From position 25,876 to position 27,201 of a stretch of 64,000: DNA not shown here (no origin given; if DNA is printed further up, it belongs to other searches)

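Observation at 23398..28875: Compact phospho-glycan decoration module lacking any glycosyltransferase, flippase or polymerase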

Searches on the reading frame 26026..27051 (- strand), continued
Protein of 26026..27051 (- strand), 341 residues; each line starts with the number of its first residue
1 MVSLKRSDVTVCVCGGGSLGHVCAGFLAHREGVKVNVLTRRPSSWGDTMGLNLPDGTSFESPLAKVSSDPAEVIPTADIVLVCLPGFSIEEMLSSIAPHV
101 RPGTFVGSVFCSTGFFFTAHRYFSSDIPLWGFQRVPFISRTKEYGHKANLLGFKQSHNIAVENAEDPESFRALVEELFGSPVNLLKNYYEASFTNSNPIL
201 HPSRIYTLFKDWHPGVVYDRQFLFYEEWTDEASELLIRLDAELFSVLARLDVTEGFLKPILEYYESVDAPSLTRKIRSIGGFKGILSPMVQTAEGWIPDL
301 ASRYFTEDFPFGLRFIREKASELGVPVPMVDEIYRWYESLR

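Call 54: search_protein_families(library=pfam, proteins=[P0122, P0238, P0211, P0247, P0149, P0261, P0250, P0123], max_evalue=0.05)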
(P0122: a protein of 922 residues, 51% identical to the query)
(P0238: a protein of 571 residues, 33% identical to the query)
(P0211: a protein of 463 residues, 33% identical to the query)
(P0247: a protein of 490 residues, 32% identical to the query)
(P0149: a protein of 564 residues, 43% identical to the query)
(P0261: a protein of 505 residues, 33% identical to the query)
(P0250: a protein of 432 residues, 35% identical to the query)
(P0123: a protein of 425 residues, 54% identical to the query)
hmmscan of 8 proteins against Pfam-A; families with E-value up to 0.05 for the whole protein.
P0122 (922 aa): 4 families
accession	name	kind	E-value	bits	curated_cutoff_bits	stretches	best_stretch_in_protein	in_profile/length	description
PF04991.19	LicD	-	3.2e-37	129.2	22.6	1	354-461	1-105/227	LicD family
PF02317.23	Octopine_DH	-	3.2e-31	108.8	30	1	179-333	3-149/150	NAD/NADP octopine/nopaline dehydrogenase, alpha-helical domain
PF02558.23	ApbA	-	2.4e-05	24.4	22.2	1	4-101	1-98/150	Ketopantoate reductase PanE/ApbA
PF02153.23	PDH_N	-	0.0011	18.9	26.5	1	40-99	13-75/154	Prephenate dehydrogenase, nucleotide-binding domain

P0238 (571 aa): 6 families
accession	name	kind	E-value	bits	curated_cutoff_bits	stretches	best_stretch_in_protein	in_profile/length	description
PF04991.19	LicD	-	7e-28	98.7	22.6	2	45-156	1-101/227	LicD family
PF02317.23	Octopine_DH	-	2.1e-18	67.2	30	1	416-568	3-146/150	NAD/NADP octopine/nopaline dehydrogenase, alpha-helical domain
PF02558.23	ApbA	-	1.6e-07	31.5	22.2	1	248-342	1-97/150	Ketopantoate reductase PanE/ApbA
PF01210.29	NAD_Gly3P_dh_N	-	1.2e-05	25.7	23.1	1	248-342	2-100/158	NAD-dependent glycerol-3-phosphate dehydrogenase N-terminus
PF03807.23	F420_oxidored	-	3.6e-05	24.7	21.6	1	248-338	2-86/94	NADP oxidoreductase coenzyme F420-dependent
PF06331.17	Tfb5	-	0.02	15.3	23.5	0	462-489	8-33/67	Transcription factor TFIIH complex subunit Tfb5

P0211 (463 aa): 4 families
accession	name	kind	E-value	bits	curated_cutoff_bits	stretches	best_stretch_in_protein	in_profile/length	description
PF02317.23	Octopine_DH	-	1.7e-19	70.7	30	1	313-446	2-122/150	NAD/NADP octopine/nopaline dehydrogenase, alpha-helical domain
PF01467.32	CTP_transf_like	-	2.7e-14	54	21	1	9-92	2-82/133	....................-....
PF02558.23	ApbA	-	0.00034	20.7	22.2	1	138-233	2-96/150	Ketopantoate reductase PanE/ApbA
PF01210.29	NAD_Gly3P_dh_N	-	0.00059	20.3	23.1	1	136-233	1-99/158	NAD-dependent glycerol-3-phosphate dehydrogenase N-terminus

P0247 (490 aa): 4 families
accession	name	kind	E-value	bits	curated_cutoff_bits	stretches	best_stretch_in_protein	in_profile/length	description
PF02317.23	Octopine_DH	-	3.5e-27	95.7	30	1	314-472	2-150/150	NAD/NADP octopine/nopaline dehydrogenase, alpha-helical domain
PF01467.32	CTP_transf_like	-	1.3e-14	55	21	1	8-97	2-88/133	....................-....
PF06574.18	FAD_syn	-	0.0027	18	27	1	4-72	7-81/158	FAD synthetase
PF02558.23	ApbA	-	0.0066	16.5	22.2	1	140-238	1-99/150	Ketopantoate reductase PanE/ApbA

P0149 (564 aa): 4 families
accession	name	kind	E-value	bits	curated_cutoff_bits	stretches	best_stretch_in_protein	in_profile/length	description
PF04991.19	LicD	-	2.1e-31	110.2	22.6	1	329-441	1-111/227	LicD family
PF02317.23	Octopine_DH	-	9e-27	94.4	30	1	144-293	5-147/150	NAD/NADP octopine/nopaline dehydrogenase, alpha-helical domain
PF02153.23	PDH_N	-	0.02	14.9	26.5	1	24-68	33-80/154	Prephenate dehydrogenase, nucleotide-binding domain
PF20260.4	PUA_4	-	0.039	14.5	23.9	0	4-31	19-46/48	RNA methyltransferase PUA domain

P0261 (505 aa): 2 families
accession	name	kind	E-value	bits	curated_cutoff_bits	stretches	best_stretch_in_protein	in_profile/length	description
PF02317.23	Octopine_DH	-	3.3e-30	105.5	30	1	214-384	2-150/150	NAD/NADP octopine/nopaline dehydrogenase, alpha-helical domain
PF01210.29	NAD_Gly3P_dh_N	-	0.0034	17.8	23.1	1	31-130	2-98/158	NAD-dependent glycerol-3-phosphate dehydrogenase N-terminus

P0250 (432 aa): 4 families
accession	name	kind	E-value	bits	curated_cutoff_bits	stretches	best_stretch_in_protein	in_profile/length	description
PF02317.23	Octopine_DH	-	3.4e-36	125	30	1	205-375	2-150/150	NAD/NADP octopine/nopaline dehydrogenase, alpha-helical domain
PF03807.23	F420_oxidored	-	0.00094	20.2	21.6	1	19-113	2-81/94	NADP oxidoreductase coenzyme F420-dependent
PF02153.23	PDH_N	-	0.0037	17.2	26.5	1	81-120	37-75/154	Prephenate dehydrogenase, nucleotide-binding domain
PF10100.14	Staph_opine_DH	-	0.0067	15.5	25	0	74-113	66-105/424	Staphylopine dehydrogenase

P0123 (425 aa): 2 families
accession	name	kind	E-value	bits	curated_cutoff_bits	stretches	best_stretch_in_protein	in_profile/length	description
PF02317.23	Octopine_DH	-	2.1e-22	80.2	30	1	235-420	3-147/150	NAD/NADP octopine/nopaline dehydrogenase, alpha-helical domain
PF02558.23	ApbA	-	0.00044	20.3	22.2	1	19-120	1-98/150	Ketopantoate reductase PanE/ApbA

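Call 64: search_dna_similar(query=window:26026-27051:-, collection=plasmids, mode=protein, max_evalue=1e-10, max_rows=25)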
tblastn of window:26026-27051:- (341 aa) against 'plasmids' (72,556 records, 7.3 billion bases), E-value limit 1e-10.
Records with a match: 46; places in all: 49; records where one place covers at least 80% of the query: 45.
Best place of each record, by identity: <60% 46.
By first word of the organism name: Sinorhizobium 22; Rhizobium 10; Bradyrhizobium 4; Agrobacterium 3; Proteus 2; Paraburkholderia 1; Burkholderia 1; Mesorhizobium 1; Serratia 1; Nitratireductor 1.
By predicted mobility (MOB-suite, as given by PLSDB): non-mobilizable 21; conjugative 20; mobilizable 5.
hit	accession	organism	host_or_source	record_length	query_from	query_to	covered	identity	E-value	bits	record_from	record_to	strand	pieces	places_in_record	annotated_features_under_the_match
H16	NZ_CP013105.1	Paraburkholderia caribensis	-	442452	11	339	96%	33.0%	5e-55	200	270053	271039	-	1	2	NAD/NADP-dependent octopine/nopaline dehydrogenase family protein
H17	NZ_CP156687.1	Burkholderia stagnalis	Bacterial cells,soils collected in ...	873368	2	340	99%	31.5%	3e-40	157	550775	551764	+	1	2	NAD/NADP octopine/nopaline dehydrogenase family protein | hypothetical protein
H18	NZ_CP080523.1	Mesorhizobium sp. AR10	Astragalus sp.,Cell culture,root nodule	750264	11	339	96%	30.2%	2e-30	129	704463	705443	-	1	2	NAD/NADP octopine/nopaline dehydrogenase family protein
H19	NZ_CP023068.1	Sinorhizobium sojae CCBAU 05684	G.max,nodule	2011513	9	336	96%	30.1%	2e-31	132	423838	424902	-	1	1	record has no annotation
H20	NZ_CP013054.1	Sinorhizobium americanum CCGM7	Phaseolus vulgaris,root nodules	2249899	9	336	96%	29.8%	1e-33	138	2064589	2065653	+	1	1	none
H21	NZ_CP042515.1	Serratia marcescens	Whole organism,Ensuite 7/8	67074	11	336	96%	29.6%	5e-34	139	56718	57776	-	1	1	NAD/NADP-dependent octopine/nopaline dehydrogenase family protein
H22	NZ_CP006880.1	Rhizobium gallicum bv. gallicum R602sp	Phaseolus vulgaris,whole ...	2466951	9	336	96%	28.8%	6e-32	133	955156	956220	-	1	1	record has no annotation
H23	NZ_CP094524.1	Bradyrhizobium sp. ISRA443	Arachis hypogaea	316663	9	336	96%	28.7%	4e-31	131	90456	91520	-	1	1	NAD/NADP octopine/nopaline dehydrogenase family protein | cysteine synthase family protein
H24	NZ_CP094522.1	Bradyrhizobium sp. ISRA437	Arachis hypogaea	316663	9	336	96%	28.7%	4e-31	131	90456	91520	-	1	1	NAD/NADP octopine/nopaline dehydrogenase family protein | cysteine synthase family protein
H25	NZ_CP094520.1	Bradyrhizobium sp. ISRA436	Arachis hypogaea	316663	9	336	96%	28.7%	4e-31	131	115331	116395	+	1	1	NAD/NADP octopine/nopaline dehydrogenase family protein | cysteine synthase family protein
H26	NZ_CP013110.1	Sinorhizobium americanum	Vachellia farnesiana,cell culture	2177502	9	336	96%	28.7%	7e-31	130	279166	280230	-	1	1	record has no annotation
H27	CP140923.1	Sinorhizobium meliloti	Medicago lupulina,whole organism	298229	9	336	96%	28.4%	1e-32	135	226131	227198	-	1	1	NAD/NADP octopine/nopaline dehydrogenase family protein | cysteine synthase family protein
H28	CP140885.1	Sinorhizobium meliloti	Medicago lupulina,whole organism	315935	9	336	96%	28.4%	1e-32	135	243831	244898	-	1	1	NAD/NADP octopine/nopaline dehydrogenase family protein | cysteine synthase family protein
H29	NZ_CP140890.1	Sinorhizobium medicae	Medicago lupulina,whole organism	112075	9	336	96%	28.3%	7e-33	136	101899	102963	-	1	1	NAD/NADP octopine/nopaline dehydrogenase family protein | cysteine synthase family protein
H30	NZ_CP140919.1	Sinorhizobium medicae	Medicago lupulina,whole organism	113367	9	336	96%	28.3%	7e-33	136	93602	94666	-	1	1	NAD/NADP octopine/nopaline dehydrogenase family protein | cysteine synthase family protein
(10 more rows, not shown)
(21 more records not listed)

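Call 65: search_dna_similar(query=window:26026-27051:-, collection=plasmids, mode=protein, max_evalue=1e-10, max_rows=60, rows=spread)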
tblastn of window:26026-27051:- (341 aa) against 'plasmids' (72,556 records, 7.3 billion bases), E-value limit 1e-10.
Records with a match: 46; places in all: 49; records where one place covers at least 80% of the query: 45.
Best place of each record, by identity: <60% 46.
By first word of the organism name: Sinorhizobium 22; Rhizobium 10; Bradyrhizobium 4; Agrobacterium 3; Proteus 2; Paraburkholderia 1; Burkholderia 1; Mesorhizobium 1; Serratia 1; Nitratireductor 1.
By predicted mobility (MOB-suite, as given by PLSDB): non-mobilizable 21; conjugative 20; mobilizable 5.
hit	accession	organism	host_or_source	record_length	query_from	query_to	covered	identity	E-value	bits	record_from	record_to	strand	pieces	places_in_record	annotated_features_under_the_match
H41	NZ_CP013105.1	Paraburkholderia caribensis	-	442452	11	339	96%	33.0%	5e-55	200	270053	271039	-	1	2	NAD/NADP-dependent octopine/nopaline dehydrogenase family protein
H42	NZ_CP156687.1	Burkholderia stagnalis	Bacterial cells,soils collected in ...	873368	2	340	99%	31.5%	3e-40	157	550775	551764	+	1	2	NAD/NADP octopine/nopaline dehydrogenase family protein | hypothetical protein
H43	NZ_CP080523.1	Mesorhizobium sp. AR10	Astragalus sp.,Cell culture,root nodule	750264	11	339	96%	30.2%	2e-30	129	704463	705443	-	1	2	NAD/NADP octopine/nopaline dehydrogenase family protein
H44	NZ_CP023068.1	Sinorhizobium sojae CCBAU 05684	G.max,nodule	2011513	9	336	96%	30.1%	2e-31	132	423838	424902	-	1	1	record has no annotation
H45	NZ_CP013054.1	Sinorhizobium americanum CCGM7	Phaseolus vulgaris,root nodules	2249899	9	336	96%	29.8%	1e-33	138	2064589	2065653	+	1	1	none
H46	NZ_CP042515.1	Serratia marcescens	Whole organism,Ensuite 7/8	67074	11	336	96%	29.6%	5e-34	139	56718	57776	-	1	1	NAD/NADP-dependent octopine/nopaline dehydrogenase family protein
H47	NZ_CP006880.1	Rhizobium gallicum bv. gallicum R602sp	Phaseolus vulgaris,whole ...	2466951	9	336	96%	28.8%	6e-32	133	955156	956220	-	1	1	record has no annotation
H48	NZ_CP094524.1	Bradyrhizobium sp. ISRA443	Arachis hypogaea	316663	9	336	96%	28.7%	4e-31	131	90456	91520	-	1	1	NAD/NADP octopine/nopaline dehydrogenase family protein | cysteine synthase family protein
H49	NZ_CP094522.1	Bradyrhizobium sp. ISRA437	Arachis hypogaea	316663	9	336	96%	28.7%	4e-31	131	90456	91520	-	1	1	NAD/NADP octopine/nopaline dehydrogenase family protein | cysteine synthase family protein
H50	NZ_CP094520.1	Bradyrhizobium sp. ISRA436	Arachis hypogaea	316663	9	336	96%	28.7%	4e-31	131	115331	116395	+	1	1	NAD/NADP octopine/nopaline dehydrogenase family protein | cysteine synthase family protein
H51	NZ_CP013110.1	Sinorhizobium americanum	Vachellia farnesiana,cell culture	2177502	9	336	96%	28.7%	7e-31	130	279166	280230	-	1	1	record has no annotation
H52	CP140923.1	Sinorhizobium meliloti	Medicago lupulina,whole organism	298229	9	336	96%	28.4%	1e-32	135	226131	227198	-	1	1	NAD/NADP octopine/nopaline dehydrogenase family protein | cysteine synthase family protein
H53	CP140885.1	Sinorhizobium meliloti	Medicago lupulina,whole organism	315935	9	336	96%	28.4%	1e-32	135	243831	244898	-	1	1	NAD/NADP octopine/nopaline dehydrogenase family protein | cysteine synthase family protein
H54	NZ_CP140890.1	Sinorhizobium medicae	Medicago lupulina,whole organism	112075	9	336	96%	28.3%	7e-33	136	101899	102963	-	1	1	NAD/NADP octopine/nopaline dehydrogenase family protein | cysteine synthase family protein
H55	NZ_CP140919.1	Sinorhizobium medicae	Medicago lupulina,whole organism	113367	9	336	96%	28.3%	7e-33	136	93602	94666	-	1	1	NAD/NADP octopine/nopaline dehydrogenase family protein | cysteine synthase family protein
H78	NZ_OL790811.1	Proteus mirabilis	-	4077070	11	336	96%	27.3%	1e-31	132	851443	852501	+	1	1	none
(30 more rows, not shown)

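Call 66: get_annotated_region(hit=H78, flank=7000)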
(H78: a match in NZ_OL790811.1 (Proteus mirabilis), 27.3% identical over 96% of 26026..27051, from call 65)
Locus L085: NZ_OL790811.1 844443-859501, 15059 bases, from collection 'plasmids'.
description: Proteus mirabilis strain H63 plasmid unnamed, complete sequence
organism: Proteus mirabilis (NCBI taxid 584)
taxonomy: Bacteria; Pseudomonadota; Gammaproteobacteria; Enterobacterales; Morganellaceae; Proteus; Proteus mirabilis
host: -; source: -; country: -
typing (MOB-suite, as given by PLSDB): mobilizable; relaxase MOBP
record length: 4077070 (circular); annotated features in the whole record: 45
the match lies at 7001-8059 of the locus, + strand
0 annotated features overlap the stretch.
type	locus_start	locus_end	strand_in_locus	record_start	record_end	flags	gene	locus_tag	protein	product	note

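Call 68: search_protein_families(library=pfam, proteins=[L085:502-2415:+, L085:2426-4537:+, L085:4549-5952:+, L085:5964-6980:+, L085:6977-8134:+, L085:8136-9347:+, L085:9358-10485:+, L085:11271-13265:+], max_evalue=0.0001)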
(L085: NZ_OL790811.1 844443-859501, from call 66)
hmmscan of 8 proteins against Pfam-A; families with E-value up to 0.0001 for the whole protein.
L085:502-2415:+ (637 aa): 2 families
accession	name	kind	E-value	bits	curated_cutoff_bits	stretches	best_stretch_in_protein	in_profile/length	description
PF04183.18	IucA_IucC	-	4.4e-50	170.9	25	1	184-424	3-238/239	IucA / IucC family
PF06276.17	FhuF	-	1.3e-32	113.9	25.2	1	448-617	2-159/161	Ferric iron reductase FhuF-like transporter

L085:2426-4537:+ (703 aa): 2 families
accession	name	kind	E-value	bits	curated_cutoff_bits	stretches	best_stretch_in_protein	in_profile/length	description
PF00593.30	TonB_dep_Rec_b-barrel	-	3.4e-41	143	27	1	262-672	38-436/436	TonB dependent receptor-like, beta-barrel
PF07715.20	Plug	-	1.4e-15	58.1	23.9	1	56-158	2-107/107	TonB-dependent Receptor Plug Domain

L085:4549-5952:+ (467 aa): 2 families
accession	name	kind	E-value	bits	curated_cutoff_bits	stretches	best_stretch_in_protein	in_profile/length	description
PF02784.22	Orn_Arg_deC_N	-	1.6e-23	83.8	23.4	1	68-262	8-208/247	Pyridoxal-dependent decarboxylase, pyridoxal binding domain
PF01168.26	Ala_racemase_N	-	7.9e-06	26.2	24.1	1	61-220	6-159/220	Alanine racemase, N-terminal domain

L085:5964-6980:+ (338 aa): 1 family
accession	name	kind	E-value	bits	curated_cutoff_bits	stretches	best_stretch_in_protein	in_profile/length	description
PF00291.31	PALP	-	3.1e-65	220.8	35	1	6-282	1-280/295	Pyridoxal-phosphate dependent enzyme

L085:6977-8134:+ (385 aa): 3 families
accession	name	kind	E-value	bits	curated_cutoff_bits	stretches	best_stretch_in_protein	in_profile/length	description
PF02317.23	Octopine_DH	-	1.7e-27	96.7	30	1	197-365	3-149/150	NAD/NADP octopine/nopaline dehydrogenase, alpha-helical domain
PF01210.29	NAD_Gly3P_dh_N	-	7.5e-08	32.9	23.1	1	9-118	2-106/158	NAD-dependent glycerol-3-phosphate dehydrogenase N-terminus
PF02558.23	ApbA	-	3e-05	24.1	22.2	1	10-110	2-96/150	Ketopantoate reductase PanE/ApbA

L085:8136-9347:+ (403 aa): 1 family
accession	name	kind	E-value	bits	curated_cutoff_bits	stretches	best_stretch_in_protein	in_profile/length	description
PF07690.21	MFS_1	-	1.1e-42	146.6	33.4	2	14-359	1-346/347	Major Facilitator Superfamily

L085:9358-10485:+ (375 aa): 1 family
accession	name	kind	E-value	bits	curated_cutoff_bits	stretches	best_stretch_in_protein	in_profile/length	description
PF01497.23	Peripla_BP_2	-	2.1e-14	54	27.5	1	77-265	25-200/235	Periplasmic binding protein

L085:11271-13265:+ (664 aa): 5 families
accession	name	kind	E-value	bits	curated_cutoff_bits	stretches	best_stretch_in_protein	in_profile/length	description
PF00456.26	Transketolase_N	-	9.9e-169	561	22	1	4-334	2-334/334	Transketolase, thiamine diphosphate binding domain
PF02779.29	Transket_pyr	-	8.6e-57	192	27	1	354-524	2-173/174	Transketolase, pyrimidine binding domain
PF22613.1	Transketolase_C_1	-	1.9e-41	141.3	27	1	539-651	1-113/113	Transketolase-like TK C-terminal domain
PF02780.25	Transketolase_C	-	6.4e-17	62.1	25.9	1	541-655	2-124/124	Transketolase, C-terminal domain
PF13292.11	DXP_synthase_N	-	1.6e-05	24.8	21.2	0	5-193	19-179/274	1-deoxy-D-xylulose-5-phosphate synthase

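Call 91: find_homologous_proteins(query=A2, max_evalue=1e-20)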
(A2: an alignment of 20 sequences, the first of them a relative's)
Query A2 (20 sequences) (331 aa, profile of the alignment): 41 proteins with E <= 1e-20 among 8000 candidates.
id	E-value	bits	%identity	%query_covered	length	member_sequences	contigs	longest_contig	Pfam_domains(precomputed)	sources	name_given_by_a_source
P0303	5.8e-134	465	33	90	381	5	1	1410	PF02317.24,PF02558.23,PF01210.30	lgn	-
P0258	4.9e-127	442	25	93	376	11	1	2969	PF02317.24,PF02558.23,PF01210.30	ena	-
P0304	6.8e-127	441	35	97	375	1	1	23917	PF02317.24,PF02558.23,PF01210.30,PF03807.24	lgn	-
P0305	1.0e-119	418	37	89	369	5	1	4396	PF02317.24,PF02558.23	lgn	-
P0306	2.6e-115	403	29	87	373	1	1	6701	PF02317.24,PF02558.23,PF01210.30,PF03807.24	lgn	-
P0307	3.3e-114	400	37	95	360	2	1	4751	PF02317.24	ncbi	-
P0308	4.7e-114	399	30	91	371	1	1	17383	PF02317.24,PF01210.30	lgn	-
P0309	4.2e-112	393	29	91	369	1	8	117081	PF02317.24,PF02558.23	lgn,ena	-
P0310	6.8e-111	389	30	96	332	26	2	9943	PF02317.24,PF02558.23,PF01210.30,PF03807.24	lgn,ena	-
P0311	1.2e-108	381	37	98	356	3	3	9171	PF02317.24,PF03807.24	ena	-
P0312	4.0e-108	380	26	97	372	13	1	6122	PF02317.24,PF02558.23,PF01210.30,PF00056.30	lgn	-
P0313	6.0e-108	379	28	98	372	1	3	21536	PF02317.24,PF02558.23,PF01210.30,PF03807.24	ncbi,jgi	jgi:hypothetical protein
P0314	7.8e-107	375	28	84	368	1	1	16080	PF02317.24,PF02558.23,PF01210.30,PF03807.24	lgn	-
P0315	4.3e-106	373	29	97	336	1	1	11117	PF02317.24,PF02558.23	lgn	-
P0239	1.1e-105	372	100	100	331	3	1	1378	PF02317.24,PF01210.30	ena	-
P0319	7.6e-100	352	26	99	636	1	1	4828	PF02317.24,PF02423.22,PF07992.21,PF02558.23,PF01210.30,PF03807.24,PF01488.27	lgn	-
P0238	2.8e-95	337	59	98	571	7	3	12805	PF02317.24,PF04991.20,PF02558.23,PF01210.30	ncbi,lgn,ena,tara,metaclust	tara:strand:+ start:1972 stop:3687 length:1716 start_codon:yes stop_codon:yes gene_type:complete|met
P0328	6.6e-84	300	54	98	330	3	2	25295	PF02317.24,PF02558.23,PF01210.30,PF03807.24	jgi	jgi:hypothetical protein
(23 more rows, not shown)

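Call 92: find_encoding_contigs(protein=P0309, flank=6000, max_places=2)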
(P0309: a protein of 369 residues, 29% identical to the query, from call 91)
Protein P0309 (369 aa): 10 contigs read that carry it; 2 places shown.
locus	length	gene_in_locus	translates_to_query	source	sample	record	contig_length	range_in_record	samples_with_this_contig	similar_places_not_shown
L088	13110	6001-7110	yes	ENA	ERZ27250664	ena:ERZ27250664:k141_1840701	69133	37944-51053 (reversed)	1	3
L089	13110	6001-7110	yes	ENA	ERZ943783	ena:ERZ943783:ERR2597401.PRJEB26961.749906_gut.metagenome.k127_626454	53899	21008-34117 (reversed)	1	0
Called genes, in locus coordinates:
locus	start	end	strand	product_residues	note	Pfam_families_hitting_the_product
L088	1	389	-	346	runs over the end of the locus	PF13439:Glyco_transf_4, PF00534:Glycos_transf_1, PF13692:Glyco_trans_1_4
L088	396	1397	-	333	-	PF00535:Glycos_transf_2, PF10111:Glyco_tranf_2_2, PF13506:Glyco_transf_21 (weak), PF13641:Glyco_tranf_2_3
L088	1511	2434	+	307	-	-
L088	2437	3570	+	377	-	PF01041:DegT_DnrJ_EryC1, PF01212:Beta_elim_lyase (weak), PF00155:Aminotran_1_2, PF00266:Aminotran_5, PF01053:Cys_Met_Meta_PP (weak)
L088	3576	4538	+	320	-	PF01697:Glyco_transf_92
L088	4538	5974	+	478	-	PF01943:Polysacc_synt, PF13440:Polysacc_synt_3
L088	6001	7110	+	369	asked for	PF02558:ApbA (weak), PF02317:Octopine_DH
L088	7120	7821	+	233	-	PF04991:LicD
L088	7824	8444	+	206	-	PF00132:Hexapep (weak), PF14602:Hexapep_2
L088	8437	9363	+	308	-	PF00535:Glycos_transf_2, PF10111:Glyco_tranf_2_2 (weak), PF13641:Glyco_tranf_2_3 (weak)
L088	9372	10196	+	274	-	PF04991:LicD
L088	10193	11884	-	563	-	PF14052:Caps_assemb_Wzi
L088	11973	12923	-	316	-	PF01370:Epimerase, PF04321:RmlD_sub_bind, PF16363:GDP_Man_Dehyd, PF07993:NAD_binding_4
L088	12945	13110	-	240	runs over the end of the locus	PF20380:DUF6675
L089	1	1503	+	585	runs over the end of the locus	PF00664:ABC_membrane (weak), PF00005:ABC_tran, PF02463:SMC_N (weak)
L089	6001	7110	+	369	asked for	PF02558:ApbA (weak), PF02317:Octopine_DH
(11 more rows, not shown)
